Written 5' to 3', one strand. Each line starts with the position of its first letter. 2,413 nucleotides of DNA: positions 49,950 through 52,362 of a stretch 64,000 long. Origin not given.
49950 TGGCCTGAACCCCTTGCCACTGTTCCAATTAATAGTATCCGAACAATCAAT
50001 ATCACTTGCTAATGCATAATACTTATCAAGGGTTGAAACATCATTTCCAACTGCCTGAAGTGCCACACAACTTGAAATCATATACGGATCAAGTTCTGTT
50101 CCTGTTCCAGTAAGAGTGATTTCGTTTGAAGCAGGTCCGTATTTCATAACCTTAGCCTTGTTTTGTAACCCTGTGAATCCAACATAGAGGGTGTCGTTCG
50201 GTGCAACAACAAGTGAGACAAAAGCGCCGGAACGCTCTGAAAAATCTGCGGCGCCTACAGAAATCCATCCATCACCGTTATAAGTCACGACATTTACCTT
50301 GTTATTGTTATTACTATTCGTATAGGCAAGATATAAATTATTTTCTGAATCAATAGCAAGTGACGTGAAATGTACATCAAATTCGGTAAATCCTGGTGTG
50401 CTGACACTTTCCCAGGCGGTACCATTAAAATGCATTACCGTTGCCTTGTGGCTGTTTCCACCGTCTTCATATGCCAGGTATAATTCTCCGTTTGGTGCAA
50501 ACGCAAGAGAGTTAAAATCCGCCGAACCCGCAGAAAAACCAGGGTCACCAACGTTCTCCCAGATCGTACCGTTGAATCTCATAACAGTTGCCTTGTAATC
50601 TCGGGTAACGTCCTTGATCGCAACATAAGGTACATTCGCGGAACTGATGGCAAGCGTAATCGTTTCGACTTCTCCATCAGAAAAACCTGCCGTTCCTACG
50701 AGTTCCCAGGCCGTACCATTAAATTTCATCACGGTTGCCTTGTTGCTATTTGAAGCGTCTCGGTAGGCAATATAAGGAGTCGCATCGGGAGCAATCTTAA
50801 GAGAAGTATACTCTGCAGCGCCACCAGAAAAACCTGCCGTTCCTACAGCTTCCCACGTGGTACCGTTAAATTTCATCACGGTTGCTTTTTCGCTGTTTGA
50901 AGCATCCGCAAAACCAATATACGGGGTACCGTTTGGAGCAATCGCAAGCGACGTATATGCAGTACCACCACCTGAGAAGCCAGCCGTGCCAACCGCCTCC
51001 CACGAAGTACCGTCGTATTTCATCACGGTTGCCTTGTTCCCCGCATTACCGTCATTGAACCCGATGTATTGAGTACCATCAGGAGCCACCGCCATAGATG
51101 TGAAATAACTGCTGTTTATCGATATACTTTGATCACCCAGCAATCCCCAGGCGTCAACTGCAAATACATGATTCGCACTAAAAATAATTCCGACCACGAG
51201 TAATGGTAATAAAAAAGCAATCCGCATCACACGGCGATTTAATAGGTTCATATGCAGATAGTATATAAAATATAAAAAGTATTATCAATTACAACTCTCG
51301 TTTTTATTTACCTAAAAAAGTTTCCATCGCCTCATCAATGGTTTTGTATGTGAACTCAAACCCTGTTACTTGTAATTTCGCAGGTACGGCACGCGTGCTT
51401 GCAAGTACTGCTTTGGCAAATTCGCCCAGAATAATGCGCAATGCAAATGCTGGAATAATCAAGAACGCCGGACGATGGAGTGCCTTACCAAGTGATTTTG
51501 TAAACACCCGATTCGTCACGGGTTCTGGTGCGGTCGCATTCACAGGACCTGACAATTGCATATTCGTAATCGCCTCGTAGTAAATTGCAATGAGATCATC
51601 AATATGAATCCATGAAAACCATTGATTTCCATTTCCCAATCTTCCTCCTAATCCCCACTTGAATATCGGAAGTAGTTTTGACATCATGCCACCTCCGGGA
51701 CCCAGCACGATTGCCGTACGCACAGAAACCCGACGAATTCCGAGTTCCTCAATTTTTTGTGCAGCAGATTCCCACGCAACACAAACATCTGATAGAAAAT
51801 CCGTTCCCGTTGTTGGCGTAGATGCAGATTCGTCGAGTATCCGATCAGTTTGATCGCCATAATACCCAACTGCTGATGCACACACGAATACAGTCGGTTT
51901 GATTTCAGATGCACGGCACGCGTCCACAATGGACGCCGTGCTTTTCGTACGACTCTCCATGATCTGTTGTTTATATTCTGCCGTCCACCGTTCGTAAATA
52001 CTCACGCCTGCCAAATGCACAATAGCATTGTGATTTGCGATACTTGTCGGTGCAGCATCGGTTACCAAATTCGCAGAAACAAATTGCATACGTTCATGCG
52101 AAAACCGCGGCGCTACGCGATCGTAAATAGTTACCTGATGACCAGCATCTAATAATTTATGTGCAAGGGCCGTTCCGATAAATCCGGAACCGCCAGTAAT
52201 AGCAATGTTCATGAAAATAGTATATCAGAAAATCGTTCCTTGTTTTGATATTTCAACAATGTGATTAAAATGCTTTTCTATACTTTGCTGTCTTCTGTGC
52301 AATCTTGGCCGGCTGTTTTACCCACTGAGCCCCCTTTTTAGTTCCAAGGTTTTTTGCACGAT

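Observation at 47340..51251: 1303-aa surface protein with seven ~147-bp tandem-repeat propeller blades, a GLUG-like region and a C-terminal PG-binding domain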

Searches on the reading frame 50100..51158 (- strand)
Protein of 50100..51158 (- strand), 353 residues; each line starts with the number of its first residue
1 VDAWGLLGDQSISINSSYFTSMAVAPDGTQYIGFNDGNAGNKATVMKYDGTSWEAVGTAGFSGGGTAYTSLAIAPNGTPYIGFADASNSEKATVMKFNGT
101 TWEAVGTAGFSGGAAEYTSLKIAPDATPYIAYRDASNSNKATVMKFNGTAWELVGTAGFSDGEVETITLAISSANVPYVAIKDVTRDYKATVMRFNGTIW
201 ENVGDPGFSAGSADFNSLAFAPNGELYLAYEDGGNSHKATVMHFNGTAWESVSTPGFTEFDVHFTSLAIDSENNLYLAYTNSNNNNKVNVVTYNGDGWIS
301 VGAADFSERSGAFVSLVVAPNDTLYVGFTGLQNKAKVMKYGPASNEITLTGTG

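Call 28: predict_structure(alignment_id=A1)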
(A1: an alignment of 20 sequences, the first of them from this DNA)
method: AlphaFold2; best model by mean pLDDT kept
length: 353 residues; sequences in the alignment: 20
mean_pLDDT: 94.5   pTM: 0.91
mean pLDDT of the five models: 94.5, 94.3, 93.9, 93.4, 93.3
residues with pLDDT >= 90: 321; 70-90: 19; 50-70: 4; < 50: 9
segments of 3 or more residues with pLDDT < 50: 345-353
pLDDT, mean of each block of 10 residues (from residue 1): 84 89 98 97 97 96 97 98 98 98 98 97 98 98 98 97 97 98 98 98 98 97 98 98 98 97 97 97 93 96 89 96 96 92 52 34
secondary structure, 60 per line:
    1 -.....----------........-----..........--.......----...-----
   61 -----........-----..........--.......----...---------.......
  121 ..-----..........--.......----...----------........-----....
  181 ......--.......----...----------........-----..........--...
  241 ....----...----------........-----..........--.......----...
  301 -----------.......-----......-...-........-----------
elements in order: E2-6 E17-24 E30-36 E42-48 E53-55 E66-73 E79-85 E91-97 E102-104 E114-122 E128-134 E140-146 E151-153 E164-171 E177-183 E189-195 E200-202 E213-220 E226-232 E238-244 E249-251 E262-269 E275-281 E287-293 E298-300 E312-318 E324-329 E335-342

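Call 31: fold_search(model_id=the predicted structure, library=pdb)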
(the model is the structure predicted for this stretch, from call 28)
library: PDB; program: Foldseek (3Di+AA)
matches with E <= 10: 1317; with E <= 0.001: 894
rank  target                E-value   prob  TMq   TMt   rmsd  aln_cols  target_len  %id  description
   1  8q82_A                3.6e-13  1.00  0.66  0.69   4.5       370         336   10  Photorhabdus laumondii lectin PLL4 in complex with alpha-methyl-fucoside (released 2025-03-05)
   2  6fhx_A                1.9e-12  1.00  0.63  0.65   6.1       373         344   13  Photorhabdus asymbiotica lectin (PHL) in complex with synthetic C-fucoside (released 2019-01-30)
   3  8q83_B                2.1e-12  1.00  0.64  0.66   6.5       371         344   14  Photorhabdus laumondii lectin PLL5 in complex with alpha-methyl-fucoside (released 2025-03-05)
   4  6t96                  3.0e-12  1.00  0.65  0.66   6.8       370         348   14  Photorhabdus laumondii subsp. laumondii lectin PLL3 (released 2019-12-25)
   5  6fhy_A                3.7e-12  1.00  0.63  0.65   5.6       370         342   12  Photorhabdus asymbiotica lectin (PHL) in complex with synthetic C-fucoside (released 2019-01-30)
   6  8q83_C                4.7e-12  1.00  0.66  0.68   4.9       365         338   13  Photorhabdus laumondii lectin PLL5 in complex with alpha-methyl-fucoside (released 2025-03-05)
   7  6rgr                  5.5e-12  1.00  0.63  0.65   5.6       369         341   13  Photorhabdus asymbiotica lectin PHL in complex with L-rhamnose (released 2020-07-01)
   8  8q83_D                7.1e-12  1.00  0.65  0.67   5.0       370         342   14  Photorhabdus laumondii lectin PLL5 in complex with alpha-methyl-fucoside (released 2025-03-05)
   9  8q83_A                9.6e-12  1.00  0.64  0.65   6.4       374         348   13  Photorhabdus laumondii lectin PLL5 in complex with alpha-methyl-fucoside (released 2025-03-05)
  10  6flu_A                1.0e-11  1.00  0.64  0.65   6.4       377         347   12  Photorhabdus asymbiotica lectin (PHL) in complex with synthetic C-fucoside (released 2019-02-06)
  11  6rfz                  1.2e-11  1.00  0.64  0.66   5.0       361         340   12  Photorhabdus laumondii lectin PLL2 in complex with D-glucose (released 2020-07-01)
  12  8q81                  1.5e-11  1.00  0.64  0.66   4.9       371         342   13  Photorhabdus laumondii lectin PLL3 in complex with alpha-methyl-fucoside (released 2025-03-05)
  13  6rg2_A                1.5e-11  1.00  0.63  0.64   5.7       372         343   12  Photorhabdus laumondii lectin PLL2 in complex with 3-O-methyl-D-glucose (released 2020-07-01)
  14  5c9o                  1.7e-11  1.00  0.66  0.66   6.3       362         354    9  Crystal structure of recombinant PLL lectin from Photorhabdus luminescens at 1.5 A resolution (released 2016-10-19)
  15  5muk                  2.0e-11  1.00  0.70  0.66   4.8       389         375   15  Glycoside Hydrolase BT3686 (released 2017-04-26)
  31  5mum                  3.6e-10  1.00  0.67  0.61   5.8       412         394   13  Glycoside Hydrolase BACINT_00347 (released 2017-04-26)
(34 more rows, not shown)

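Call 35: search_solved_structures(query=A1, max_evalue=1, show_alignments=1)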
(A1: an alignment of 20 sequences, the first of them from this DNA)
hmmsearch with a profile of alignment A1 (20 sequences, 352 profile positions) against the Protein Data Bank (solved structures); distinct sequences matched with E-value up to 1: 0.

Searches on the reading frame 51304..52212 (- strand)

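Call 11: search_protein_families(library=pfam, proteins=[window:51304-52212:-], max_evalue=0.01)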
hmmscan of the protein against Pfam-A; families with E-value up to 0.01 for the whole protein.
window:51304-52212:- (302 aa): 11 families
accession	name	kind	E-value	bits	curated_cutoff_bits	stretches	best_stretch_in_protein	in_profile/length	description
PF01370.27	Epimerase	-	3.6e-26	92.5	20.9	1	3-218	1-228/240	NAD dependent epimerase/dehydratase family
PF08338.16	DUF1731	-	1e-17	64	27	1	253-297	1-45/47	Domain of unknown function (DUF1731)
PF01073.25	3Beta_HSD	-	1.1e-10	41.5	22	1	4-180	1-192/280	3-beta hydroxysteroid dehydrogenase/isomerase family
PF16363.11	GDP_Man_Dehyd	-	2.2e-10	41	27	1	5-130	2-145/332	GDP-mannose 4,6 dehydratase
PF13460.12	NAD_binding_10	-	2.7e-07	31.1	27.2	1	7-120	1-104/184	NAD(P)H-binding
PF07993.18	NAD_binding_4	-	0.00011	21.9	20.1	0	5-32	1-29/258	Male sterility protein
PF02558.23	ApbA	-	0.0032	17.6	22.2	1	8-42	5-38/150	Ketopantoate reductase PanE/ApbA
PF03807.23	F420_oxidored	-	0.0036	18.3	21.6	0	3-38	2-37/94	NADP oxidoreductase coenzyme F420-dependent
PF04321.23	RmlD_sub_bind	-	0.0052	16.3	27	1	1-104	1-94/287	RmlD substrate binding domain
PF04127.22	DFP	-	0.0061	16.8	22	0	8-89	27-110/186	DNA/pantothenate metabolism flavoprotein C-terminal domain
PF00106.31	adh_short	-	0.0062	16.5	26.6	0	3-38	3-38/195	short chain dehydrogenase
